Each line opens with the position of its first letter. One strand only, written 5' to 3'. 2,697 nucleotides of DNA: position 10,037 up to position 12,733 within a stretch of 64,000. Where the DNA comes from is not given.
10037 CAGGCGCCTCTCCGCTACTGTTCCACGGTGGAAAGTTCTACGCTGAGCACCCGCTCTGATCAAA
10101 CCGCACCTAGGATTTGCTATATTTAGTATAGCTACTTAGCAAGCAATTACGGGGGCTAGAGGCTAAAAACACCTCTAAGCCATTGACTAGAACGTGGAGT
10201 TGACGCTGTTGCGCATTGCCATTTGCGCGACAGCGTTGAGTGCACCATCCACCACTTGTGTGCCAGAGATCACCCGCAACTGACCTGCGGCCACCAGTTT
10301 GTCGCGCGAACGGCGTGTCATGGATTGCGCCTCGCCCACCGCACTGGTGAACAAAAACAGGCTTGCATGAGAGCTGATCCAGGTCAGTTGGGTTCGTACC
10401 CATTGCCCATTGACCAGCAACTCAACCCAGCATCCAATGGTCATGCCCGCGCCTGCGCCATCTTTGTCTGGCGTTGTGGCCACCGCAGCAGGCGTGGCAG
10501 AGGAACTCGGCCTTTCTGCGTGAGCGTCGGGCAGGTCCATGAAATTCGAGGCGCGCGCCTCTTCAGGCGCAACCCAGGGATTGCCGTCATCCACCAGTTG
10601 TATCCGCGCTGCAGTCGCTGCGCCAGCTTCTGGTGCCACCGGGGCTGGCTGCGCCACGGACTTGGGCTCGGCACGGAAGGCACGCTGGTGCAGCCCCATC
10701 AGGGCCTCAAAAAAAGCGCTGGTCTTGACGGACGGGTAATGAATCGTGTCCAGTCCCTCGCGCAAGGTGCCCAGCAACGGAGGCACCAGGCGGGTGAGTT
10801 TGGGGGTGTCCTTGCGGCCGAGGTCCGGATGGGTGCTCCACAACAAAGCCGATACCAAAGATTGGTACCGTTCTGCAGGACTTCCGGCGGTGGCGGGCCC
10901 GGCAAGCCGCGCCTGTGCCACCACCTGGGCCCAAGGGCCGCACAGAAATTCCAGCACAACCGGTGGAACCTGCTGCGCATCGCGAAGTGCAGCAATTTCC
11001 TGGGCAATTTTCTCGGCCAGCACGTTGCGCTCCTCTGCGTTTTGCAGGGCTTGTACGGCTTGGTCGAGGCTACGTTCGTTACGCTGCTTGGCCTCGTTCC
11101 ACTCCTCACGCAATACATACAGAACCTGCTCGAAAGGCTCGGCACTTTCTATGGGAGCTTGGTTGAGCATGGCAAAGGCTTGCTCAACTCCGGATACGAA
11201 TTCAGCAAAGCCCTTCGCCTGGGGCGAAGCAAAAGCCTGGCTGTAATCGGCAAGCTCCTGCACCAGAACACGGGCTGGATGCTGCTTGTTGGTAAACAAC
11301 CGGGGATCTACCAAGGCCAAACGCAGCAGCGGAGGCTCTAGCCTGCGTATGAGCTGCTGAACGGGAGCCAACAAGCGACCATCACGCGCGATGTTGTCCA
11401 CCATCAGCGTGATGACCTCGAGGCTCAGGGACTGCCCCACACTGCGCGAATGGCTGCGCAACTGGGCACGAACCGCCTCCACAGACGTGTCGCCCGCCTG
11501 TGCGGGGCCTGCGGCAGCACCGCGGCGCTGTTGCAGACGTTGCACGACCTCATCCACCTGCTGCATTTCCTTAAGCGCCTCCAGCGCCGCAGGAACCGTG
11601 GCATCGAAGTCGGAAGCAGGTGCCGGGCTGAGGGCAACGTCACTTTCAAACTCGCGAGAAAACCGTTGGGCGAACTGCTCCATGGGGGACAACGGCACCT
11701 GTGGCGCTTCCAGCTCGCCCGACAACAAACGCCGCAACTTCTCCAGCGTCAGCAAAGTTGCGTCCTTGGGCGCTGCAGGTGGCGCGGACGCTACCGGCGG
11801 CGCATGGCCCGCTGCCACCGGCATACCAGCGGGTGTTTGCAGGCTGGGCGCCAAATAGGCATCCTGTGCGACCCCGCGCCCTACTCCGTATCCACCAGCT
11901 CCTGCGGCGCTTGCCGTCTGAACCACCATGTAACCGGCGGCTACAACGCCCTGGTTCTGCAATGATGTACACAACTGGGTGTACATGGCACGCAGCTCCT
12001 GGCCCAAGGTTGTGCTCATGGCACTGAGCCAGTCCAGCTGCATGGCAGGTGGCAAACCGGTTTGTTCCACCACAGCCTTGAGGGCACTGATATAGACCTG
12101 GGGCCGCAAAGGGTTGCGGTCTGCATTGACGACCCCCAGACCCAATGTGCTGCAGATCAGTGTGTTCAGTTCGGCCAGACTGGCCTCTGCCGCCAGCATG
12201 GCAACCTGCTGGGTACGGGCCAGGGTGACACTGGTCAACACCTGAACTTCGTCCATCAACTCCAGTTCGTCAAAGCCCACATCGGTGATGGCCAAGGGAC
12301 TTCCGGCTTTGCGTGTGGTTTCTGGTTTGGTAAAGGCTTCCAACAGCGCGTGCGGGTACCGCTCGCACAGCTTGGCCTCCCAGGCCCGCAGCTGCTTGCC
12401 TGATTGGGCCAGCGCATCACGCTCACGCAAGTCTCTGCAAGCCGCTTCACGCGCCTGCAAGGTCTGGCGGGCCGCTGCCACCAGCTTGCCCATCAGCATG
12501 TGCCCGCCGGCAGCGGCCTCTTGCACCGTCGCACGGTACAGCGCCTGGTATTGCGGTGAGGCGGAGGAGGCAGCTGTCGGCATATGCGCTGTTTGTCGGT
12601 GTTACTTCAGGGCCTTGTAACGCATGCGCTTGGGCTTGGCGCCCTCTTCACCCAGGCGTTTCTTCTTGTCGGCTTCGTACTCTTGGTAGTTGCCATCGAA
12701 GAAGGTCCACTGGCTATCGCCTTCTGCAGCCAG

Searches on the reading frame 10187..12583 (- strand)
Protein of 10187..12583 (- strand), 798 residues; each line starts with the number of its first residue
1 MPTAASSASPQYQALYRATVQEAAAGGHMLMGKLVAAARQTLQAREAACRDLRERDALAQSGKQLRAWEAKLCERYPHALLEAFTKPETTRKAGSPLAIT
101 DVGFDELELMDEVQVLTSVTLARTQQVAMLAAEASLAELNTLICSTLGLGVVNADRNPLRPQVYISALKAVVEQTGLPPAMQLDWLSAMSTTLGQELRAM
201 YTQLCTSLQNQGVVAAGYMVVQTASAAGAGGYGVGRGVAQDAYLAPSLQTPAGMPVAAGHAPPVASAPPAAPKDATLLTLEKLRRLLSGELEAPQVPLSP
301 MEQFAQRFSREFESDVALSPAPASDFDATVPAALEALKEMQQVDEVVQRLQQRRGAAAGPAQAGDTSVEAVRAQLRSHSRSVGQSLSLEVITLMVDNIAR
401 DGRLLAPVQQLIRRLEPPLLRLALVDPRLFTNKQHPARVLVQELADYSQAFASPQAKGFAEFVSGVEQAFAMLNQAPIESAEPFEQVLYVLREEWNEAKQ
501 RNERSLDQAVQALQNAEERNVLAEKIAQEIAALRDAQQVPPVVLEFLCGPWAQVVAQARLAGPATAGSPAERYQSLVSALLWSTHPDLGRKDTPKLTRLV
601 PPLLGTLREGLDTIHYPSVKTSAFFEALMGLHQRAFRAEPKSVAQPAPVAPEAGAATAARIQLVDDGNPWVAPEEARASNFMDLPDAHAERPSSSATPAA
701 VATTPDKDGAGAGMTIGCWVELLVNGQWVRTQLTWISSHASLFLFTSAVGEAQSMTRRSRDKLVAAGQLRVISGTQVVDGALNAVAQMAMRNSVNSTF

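Call 3: search_protein_families(library=pfam, proteins=[window:10187-12583:-], max_evalue=0.01)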
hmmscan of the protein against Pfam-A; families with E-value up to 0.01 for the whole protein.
window:10187-12583:- (798 aa): 1 family
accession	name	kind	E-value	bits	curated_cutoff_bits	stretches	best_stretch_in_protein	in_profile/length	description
PF07793.16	DUF1631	-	7.5e-88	296.2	33.7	1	11-786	5-738/741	Protein of unknown function (DUF1631)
